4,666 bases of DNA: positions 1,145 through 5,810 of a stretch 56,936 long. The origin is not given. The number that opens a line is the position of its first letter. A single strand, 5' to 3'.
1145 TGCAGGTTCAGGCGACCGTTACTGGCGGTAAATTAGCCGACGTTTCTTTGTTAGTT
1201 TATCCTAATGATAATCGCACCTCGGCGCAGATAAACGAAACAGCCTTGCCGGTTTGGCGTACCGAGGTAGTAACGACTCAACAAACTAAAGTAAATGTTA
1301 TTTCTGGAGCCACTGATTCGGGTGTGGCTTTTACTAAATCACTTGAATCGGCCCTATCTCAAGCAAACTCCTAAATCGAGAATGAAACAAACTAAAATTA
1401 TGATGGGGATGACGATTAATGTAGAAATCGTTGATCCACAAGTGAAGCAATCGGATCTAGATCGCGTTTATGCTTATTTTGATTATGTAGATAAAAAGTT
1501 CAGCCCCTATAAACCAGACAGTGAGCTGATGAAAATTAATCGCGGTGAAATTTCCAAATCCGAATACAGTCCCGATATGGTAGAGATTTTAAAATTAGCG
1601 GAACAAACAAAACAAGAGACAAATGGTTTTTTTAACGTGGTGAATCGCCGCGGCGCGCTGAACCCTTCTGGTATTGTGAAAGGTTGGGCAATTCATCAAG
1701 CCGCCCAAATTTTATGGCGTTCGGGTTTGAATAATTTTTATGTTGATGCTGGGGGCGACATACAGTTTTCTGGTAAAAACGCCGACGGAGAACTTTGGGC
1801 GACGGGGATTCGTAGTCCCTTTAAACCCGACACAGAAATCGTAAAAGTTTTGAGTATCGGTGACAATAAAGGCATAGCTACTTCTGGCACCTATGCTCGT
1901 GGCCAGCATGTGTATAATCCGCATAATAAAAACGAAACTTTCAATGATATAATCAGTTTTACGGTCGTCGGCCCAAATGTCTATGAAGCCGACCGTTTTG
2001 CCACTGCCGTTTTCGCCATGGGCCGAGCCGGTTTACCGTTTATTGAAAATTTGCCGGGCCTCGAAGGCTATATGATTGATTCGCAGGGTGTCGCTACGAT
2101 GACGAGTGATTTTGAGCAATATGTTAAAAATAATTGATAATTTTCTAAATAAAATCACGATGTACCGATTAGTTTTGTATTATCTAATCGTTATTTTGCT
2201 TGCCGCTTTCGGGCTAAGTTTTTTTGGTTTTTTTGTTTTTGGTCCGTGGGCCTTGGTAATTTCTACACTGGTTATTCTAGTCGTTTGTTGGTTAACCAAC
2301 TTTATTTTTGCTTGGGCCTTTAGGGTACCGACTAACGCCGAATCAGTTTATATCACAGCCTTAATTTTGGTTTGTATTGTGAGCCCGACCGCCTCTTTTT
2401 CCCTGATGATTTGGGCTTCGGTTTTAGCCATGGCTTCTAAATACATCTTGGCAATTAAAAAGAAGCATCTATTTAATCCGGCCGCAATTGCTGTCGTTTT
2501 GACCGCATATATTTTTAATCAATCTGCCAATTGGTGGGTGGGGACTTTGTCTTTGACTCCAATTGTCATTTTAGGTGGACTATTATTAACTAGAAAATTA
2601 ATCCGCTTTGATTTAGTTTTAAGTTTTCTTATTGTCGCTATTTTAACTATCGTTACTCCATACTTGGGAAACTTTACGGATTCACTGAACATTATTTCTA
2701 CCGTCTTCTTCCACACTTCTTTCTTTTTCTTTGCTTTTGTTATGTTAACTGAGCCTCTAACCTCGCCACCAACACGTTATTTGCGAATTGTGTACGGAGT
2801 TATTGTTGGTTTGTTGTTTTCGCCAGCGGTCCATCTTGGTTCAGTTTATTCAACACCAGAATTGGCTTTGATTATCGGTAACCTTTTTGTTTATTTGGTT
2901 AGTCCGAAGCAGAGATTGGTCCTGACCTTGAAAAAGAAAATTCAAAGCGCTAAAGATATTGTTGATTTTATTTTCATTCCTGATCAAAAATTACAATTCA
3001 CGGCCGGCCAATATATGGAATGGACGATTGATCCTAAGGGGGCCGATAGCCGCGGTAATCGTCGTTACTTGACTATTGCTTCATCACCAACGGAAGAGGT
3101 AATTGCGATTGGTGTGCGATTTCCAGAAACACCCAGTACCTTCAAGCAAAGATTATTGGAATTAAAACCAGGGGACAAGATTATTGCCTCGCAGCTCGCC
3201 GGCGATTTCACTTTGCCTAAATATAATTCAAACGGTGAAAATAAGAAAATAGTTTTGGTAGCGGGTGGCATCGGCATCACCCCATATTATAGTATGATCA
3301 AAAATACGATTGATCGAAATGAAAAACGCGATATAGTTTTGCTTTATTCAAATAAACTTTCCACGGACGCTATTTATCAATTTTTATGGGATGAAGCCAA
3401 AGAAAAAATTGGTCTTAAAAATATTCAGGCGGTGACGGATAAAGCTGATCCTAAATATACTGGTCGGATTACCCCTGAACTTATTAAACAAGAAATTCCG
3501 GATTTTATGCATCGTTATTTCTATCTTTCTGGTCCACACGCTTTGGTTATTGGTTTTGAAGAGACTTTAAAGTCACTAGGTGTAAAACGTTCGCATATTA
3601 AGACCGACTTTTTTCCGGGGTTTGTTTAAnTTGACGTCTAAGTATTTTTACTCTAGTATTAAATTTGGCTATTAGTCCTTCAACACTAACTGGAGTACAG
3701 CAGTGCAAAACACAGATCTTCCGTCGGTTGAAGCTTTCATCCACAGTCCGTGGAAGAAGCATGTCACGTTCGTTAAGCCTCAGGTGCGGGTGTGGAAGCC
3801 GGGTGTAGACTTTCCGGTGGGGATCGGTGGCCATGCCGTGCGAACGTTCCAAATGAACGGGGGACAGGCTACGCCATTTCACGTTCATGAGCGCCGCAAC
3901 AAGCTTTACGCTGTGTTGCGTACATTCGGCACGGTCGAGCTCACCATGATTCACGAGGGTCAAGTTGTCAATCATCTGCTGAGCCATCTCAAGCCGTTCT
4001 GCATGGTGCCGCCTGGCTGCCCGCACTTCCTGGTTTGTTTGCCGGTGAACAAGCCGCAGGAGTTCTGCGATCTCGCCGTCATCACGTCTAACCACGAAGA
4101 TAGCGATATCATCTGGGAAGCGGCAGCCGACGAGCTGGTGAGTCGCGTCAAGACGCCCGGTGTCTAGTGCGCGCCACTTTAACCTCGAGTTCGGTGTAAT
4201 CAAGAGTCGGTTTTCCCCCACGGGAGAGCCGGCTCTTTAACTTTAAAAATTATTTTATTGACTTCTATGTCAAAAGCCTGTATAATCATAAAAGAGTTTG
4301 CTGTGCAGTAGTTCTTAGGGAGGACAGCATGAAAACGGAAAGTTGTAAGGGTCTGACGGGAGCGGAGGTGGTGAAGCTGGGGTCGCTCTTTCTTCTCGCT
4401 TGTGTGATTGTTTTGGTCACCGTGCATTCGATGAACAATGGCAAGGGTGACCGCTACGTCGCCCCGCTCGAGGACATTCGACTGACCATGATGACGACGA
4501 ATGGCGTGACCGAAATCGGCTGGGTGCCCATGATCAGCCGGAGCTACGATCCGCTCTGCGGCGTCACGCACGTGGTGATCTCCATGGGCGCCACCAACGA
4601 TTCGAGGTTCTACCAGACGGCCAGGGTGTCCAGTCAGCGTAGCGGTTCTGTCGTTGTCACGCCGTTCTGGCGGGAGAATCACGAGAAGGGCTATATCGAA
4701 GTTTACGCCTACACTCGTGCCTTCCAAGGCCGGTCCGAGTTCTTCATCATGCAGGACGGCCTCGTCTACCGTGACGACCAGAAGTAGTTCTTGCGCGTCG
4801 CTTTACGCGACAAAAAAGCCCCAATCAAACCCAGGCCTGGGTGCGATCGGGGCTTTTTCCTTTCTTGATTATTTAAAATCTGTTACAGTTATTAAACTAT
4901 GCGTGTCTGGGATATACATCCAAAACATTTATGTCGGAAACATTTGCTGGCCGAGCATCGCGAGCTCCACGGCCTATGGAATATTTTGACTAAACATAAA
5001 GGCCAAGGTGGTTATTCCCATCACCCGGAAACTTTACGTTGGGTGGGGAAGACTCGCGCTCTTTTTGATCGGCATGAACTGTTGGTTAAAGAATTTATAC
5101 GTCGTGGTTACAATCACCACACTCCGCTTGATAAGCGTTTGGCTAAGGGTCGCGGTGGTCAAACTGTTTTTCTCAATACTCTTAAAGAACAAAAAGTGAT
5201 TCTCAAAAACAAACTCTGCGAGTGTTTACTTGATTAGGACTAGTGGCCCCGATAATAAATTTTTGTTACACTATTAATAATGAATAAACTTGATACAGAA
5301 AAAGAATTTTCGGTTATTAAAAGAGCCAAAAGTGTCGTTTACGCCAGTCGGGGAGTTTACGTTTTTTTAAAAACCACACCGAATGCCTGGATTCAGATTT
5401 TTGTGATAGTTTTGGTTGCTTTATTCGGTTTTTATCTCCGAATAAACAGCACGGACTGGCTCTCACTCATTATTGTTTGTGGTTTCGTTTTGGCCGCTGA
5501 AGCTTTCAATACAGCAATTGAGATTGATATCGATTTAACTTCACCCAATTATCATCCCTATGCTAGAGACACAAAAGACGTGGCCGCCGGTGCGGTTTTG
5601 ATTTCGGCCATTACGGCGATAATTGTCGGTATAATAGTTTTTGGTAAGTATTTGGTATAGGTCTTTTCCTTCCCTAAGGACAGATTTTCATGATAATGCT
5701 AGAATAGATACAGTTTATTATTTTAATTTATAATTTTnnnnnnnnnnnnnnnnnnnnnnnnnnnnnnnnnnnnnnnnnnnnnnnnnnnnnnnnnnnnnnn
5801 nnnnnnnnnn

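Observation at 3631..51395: Six compositionally foreign, self-contained mini-cassettes scattered between core genes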

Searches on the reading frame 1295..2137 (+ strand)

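Call 94: search_protein_families(library=pfam, proteins=[window:1295-2137:+], max_evalue=0.00001)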
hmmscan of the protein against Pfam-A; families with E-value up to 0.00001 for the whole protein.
window:1295-2137:+ (280 aa): 1 family
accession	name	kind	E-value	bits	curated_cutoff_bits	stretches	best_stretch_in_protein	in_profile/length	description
PF02424.20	ApbE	-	1.2e-39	136.8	25.6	2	121-259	125-265/266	ApbE family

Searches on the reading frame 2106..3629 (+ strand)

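Call 7: search_protein_families(library=pfam, proteins=[window:2106-3629:+])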
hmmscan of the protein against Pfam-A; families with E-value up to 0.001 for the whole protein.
window:2106-3629:+ (507 aa): 3 families
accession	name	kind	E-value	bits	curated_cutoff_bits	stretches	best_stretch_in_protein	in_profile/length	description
PF03116.20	NQR2_RnfD_RnfE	-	3.2e-11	43.6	27.7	1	150-265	175-286/296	NQR2, RnfD, RnfE family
PF00175.26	NAD_binding_1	-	6.6e-11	43.3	22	1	384-481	1-104/109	Oxidoreductase NAD-binding domain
PF08030.17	NAD_binding_6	-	0.00023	21.7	22.2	1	381-406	3-28/156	Ferric reductase NAD binding domain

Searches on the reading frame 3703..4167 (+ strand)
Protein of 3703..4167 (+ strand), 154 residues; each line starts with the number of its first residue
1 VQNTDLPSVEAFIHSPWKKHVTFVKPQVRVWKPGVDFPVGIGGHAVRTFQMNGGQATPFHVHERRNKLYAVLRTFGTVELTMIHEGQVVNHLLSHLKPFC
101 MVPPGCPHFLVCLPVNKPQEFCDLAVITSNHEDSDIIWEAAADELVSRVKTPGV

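Call 6: search_protein_families(library=pfam, proteins=[window:3703-4167:+], max_evalue=1)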
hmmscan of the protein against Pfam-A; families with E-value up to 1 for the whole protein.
window:3703-4167:+ (154 aa): 0 families

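Call 16: list_cluster_members(proteins=[window:3703-4164:+, window:4329-4784:+, window:10654-11490:+, window:15526-15981:+, window:44628-45128:-, window:48426-49025:+, window:51003-51332:+])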
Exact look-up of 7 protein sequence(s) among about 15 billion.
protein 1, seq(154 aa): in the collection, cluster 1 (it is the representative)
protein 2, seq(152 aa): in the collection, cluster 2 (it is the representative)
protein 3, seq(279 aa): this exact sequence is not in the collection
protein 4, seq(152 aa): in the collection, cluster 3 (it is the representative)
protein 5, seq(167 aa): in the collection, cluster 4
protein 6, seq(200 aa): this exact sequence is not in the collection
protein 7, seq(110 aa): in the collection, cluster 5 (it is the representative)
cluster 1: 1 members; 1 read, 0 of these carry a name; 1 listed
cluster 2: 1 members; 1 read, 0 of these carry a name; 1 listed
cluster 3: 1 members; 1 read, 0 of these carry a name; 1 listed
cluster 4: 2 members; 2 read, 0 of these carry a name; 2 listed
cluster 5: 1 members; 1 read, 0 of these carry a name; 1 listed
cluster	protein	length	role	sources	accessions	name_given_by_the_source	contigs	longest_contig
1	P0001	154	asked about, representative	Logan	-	-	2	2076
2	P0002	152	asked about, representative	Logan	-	-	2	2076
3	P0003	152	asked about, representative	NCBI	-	-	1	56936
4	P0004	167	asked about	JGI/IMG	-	-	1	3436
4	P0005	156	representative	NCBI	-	-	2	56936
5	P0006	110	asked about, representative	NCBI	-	-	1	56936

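Call 51: find_homologous_proteins(query=window:3703-4164:+, max_evalue=0.01)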
Query seq(154 aa) (154 aa): 1 proteins with E <= 0.01 among 4 candidates.
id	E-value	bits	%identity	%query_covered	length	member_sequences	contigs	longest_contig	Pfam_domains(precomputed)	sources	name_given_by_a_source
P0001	1.5e-103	361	100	100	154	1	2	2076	-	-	-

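Call 76: search_protein_families(library=pfam, alignment_id=A2, max_evalue=0.1)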
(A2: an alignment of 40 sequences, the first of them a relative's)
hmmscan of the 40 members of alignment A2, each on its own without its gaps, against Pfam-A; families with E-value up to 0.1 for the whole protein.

A. member 1, P0001 (154 aa): 0 families

B. families by the number of members that match (of 40 scanned): 16 families
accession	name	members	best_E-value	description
PF07883.17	Cupin_2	24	6.1e-08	Cupin domain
PF00190.28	Cupin_1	20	4.2e-08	Cupin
PF07385.18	Lyx_isomer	5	0.0016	D-lyxose isomerase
PF06052.18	3-HAO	4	0.0056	3-hydroxyanthranilic acid dioxygenase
PF02373.28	JmjC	3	0.00071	JmjC domain, hydroxylase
PF05523.17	FdtA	3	0.026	WxcM-like, C-terminal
PF02041.22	Auxin_BP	2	0.011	Auxin binding protein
PF12973.13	Cupin_7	2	0.028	ChrR Cupin-like domain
PF02311.25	AraC_binding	1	0.0024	AraC-like ligand binding domain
PF06172.17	Cupin_5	1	0.0036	Cupin superfamily (DUF985)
PF03079.20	ARD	1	0.0039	ARD/ARD' family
PF16867.11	DMSP_lyase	1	0.0084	Dimethlysulfonioproprionate lyase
PF01050.24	MannoseP_isomer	1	0.047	Mannose-6-phosphate isomerase C-terminal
PF24803.1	DUF7704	1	0.061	Domain of unknown function (DUF7704)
PF11717.14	Tudor-knot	1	0.082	RNA binding activity-knot of a chromodomain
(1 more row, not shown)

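Call 81: predict_structure(alignment_id=A2)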
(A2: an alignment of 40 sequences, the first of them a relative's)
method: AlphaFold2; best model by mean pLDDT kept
length: 154 residues; sequences in the alignment: 40
mean_pLDDT: 87.5   pTM: 0.84
mean pLDDT of the five models: 87.5, 86.8, 85.9, 85.4, 85.1
residues with pLDDT >= 90: 95; 70-90: 37; 50-70: 20; < 50: 2
segments of 3 or more residues with pLDDT < 50: none
pLDDT, mean of each block of 10 residues (from residue 1): 82 85 85 64 84 95 95 92 97 93 97 82 91 90 91 57
secondary structure, 60 per line:
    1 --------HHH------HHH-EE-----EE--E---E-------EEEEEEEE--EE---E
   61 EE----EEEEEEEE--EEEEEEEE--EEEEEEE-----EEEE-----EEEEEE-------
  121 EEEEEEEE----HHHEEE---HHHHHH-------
elements in order: E45-52 E60-62 E67-74 E77-84 E87-93 E99-102 E108-113 E121-128 E136-138 H142-147

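Call 86: fold_search(model_id=the predicted structure, library=pdb)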
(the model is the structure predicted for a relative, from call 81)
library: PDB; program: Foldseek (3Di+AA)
matches with E <= 10: 1857; with E <= 0.001: 387
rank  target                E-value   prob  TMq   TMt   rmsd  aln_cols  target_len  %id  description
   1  3loi                  9.0e-07  1.00  0.56  0.54   5.7       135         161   18  Crystal structures of Cupin superfamily BbDUF985 from Branchiostoma belcheri tsingtauense in the apo and GDP-bound forms (released 2010-06-02)
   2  3kmh_A                9.5e-07  1.00  0.56  0.40   5.6       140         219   14  Crystal Structure of a Novel Sugar Isomerase from E. coli O157:H7 (released 2010-07-21)
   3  1znp_E                1.0e-06  1.00  0.58  0.64   3.4       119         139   15  X-Ray Crystal Structure of Protein Q8U9W0 from Agrobacterium tumefaciens. Northeast Structural Genomics Consortium Tar (released 2005-05-24)
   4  5flh_A                1.1e-06  1.00  0.53  0.43   2.8       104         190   17  Free state of Ni-quercetinase (released 2016-06-01)
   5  1yud_A                1.1e-06  1.00  0.59  0.57   5.9       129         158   16  X-ray Crystal Structure of Protein SO0799 from Shewanella oneidensis. Northeast Structural Genomics Consortium Target  (released 2005-03-08)
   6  3kmh_B                1.3e-06  1.00  0.55  0.39   5.6       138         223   14  Crystal Structure of a Novel Sugar Isomerase from E. coli O157:H7 (released 2010-07-21)
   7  5flj_L                1.3e-06  1.00  0.48  0.41   3.3       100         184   18  enzyme-substrate-dioxygen complex of Ni-quercetinase (released 2016-06-01)
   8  1znp_A                1.5e-06  1.00  0.58  0.64   3.3       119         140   14  X-Ray Crystal Structure of Protein Q8U9W0 from Agrobacterium tumefaciens. Northeast Structural Genomics Consortium Tar (released 2005-05-24)
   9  5flj_A                1.5e-06  1.00  0.48  0.42   3.3       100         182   18  enzyme-substrate-dioxygen complex of Ni-quercetinase (released 2016-06-01)
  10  3mpb_B                1.9e-06  1.00  0.55  0.38   5.6       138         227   14  Z5688 from E. coli O157:H7 bound to fructose (released 2010-07-21)
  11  3mpb_A                2.4e-06  1.00  0.55  0.39   5.6       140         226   15  Z5688 from E. coli O157:H7 bound to fructose (released 2010-07-21)
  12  6orm_A                2.4e-06  1.00  0.52  0.49  14.9       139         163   18  Crystal Structure of Peruvianin-I (Cysteine peptidase from Thevetia peruviana latex) (released 2020-05-06)
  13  2vqa_A                2.7e-06  1.00  0.56  0.26   5.1       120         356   21  Protein-folding location can regulate Mn versus Cu- or Zn-binding. Crystal Structure of MncA. (released 2008-10-28)
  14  1znp_C                2.9e-06  1.00  0.59  0.65   3.3       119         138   14  X-Ray Crystal Structure of Protein Q8U9W0 from Agrobacterium tumefaciens. Northeast Structural Genomics Consortium Tar (released 2005-05-24)
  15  5flh_B                2.9e-06  1.00  0.53  0.45   2.8       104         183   17  Free state of Ni-quercetinase (released 2016-06-01)
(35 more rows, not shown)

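Call 91: find_encoding_contigs(protein=P0001, flank=5000, max_places=4)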
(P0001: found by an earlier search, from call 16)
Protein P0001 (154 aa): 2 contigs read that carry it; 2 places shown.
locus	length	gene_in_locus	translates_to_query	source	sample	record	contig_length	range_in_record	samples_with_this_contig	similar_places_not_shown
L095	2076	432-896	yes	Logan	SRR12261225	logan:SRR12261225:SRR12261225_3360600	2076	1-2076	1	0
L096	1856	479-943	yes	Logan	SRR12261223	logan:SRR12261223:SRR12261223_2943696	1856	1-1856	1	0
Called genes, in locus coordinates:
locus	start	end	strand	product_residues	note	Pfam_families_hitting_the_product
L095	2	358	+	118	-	?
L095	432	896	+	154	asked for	-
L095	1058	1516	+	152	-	-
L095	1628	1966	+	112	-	PF03013:Pyr_excise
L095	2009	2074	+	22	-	?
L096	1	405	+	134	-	?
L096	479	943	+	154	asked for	-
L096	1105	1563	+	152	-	-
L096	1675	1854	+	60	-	?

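Call 106: search_protein_families(library=phrogs, proteins=[P0001, P0002, P0003, P0005, P0006], max_evalue=0.1)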
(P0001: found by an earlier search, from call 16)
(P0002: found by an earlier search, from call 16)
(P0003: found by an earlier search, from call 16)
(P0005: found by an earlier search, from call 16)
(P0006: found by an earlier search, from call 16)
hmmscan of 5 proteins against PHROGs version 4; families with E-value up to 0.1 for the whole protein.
P0001 (154 aa): 0 families

P0002 (152 aa): 0 families

P0003 (152 aa): 0 families

P0005 (156 aa): 1 family
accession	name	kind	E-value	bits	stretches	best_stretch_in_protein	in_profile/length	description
phrog_34183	-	unknown function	0.033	15.5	1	25-64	13-56/78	-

P0006 (110 aa): 0 families

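Call 107: search_protein_families(library=padloc, proteins=[P0001, P0002, P0003, P0005, P0006], max_evalue=0.1)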
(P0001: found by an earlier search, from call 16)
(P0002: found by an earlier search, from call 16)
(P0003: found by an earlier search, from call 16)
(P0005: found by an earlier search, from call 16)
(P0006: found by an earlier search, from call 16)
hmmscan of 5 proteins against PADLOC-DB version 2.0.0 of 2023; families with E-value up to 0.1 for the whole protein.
P0001 (154 aa): 0 families

P0002 (152 aa): 0 families

P0003 (152 aa): 0 families

P0005 (156 aa): 0 families

P0006 (110 aa): 0 families

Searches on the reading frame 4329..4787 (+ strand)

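Call 6: search_protein_families(library=pfam, proteins=[window:4329-4787:+], max_evalue=1)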
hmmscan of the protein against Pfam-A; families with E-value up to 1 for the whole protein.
window:4329-4787:+ (152 aa): 0 families

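Call 106: search_protein_families(library=phrogs, proteins=[P0001, P0002, P0003, P0005, P0006], max_evalue=0.1)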
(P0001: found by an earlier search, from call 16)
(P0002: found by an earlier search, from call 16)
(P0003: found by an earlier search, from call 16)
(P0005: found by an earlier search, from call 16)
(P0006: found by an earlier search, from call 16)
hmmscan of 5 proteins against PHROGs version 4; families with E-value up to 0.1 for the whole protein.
P0001 (154 aa): 0 families

P0002 (152 aa): 0 families

P0003 (152 aa): 0 families

P0005 (156 aa): 1 family
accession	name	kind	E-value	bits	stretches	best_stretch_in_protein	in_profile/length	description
phrog_34183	-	unknown function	0.033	15.5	1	25-64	13-56/78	-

P0006 (110 aa): 0 families

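Call 107: search_protein_families(library=padloc, proteins=[P0001, P0002, P0003, P0005, P0006], max_evalue=0.1)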
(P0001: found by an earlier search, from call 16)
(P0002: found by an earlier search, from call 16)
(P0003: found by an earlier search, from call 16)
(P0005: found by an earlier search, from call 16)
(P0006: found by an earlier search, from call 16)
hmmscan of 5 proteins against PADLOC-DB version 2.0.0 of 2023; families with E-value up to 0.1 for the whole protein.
P0001 (154 aa): 0 families

P0002 (152 aa): 0 families

P0003 (152 aa): 0 families

P0005 (156 aa): 0 families

P0006 (110 aa): 0 families

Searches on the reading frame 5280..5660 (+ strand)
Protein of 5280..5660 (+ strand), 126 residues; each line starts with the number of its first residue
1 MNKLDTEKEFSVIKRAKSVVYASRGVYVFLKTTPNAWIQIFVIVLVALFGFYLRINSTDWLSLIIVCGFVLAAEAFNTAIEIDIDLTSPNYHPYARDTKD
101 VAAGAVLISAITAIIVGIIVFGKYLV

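Call 93: search_protein_families(library=pfam, proteins=[window:5280-5660:+], max_evalue=0.00001)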
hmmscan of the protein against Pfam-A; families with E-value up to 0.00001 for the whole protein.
window:5280-5660:+ (126 aa): 1 family
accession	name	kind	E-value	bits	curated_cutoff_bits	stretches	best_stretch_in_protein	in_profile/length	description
PF01219.24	DAGK_prokar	-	7.8e-31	106.4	22.3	1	21-121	2-102/102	Prokaryotic diacylglycerol kinase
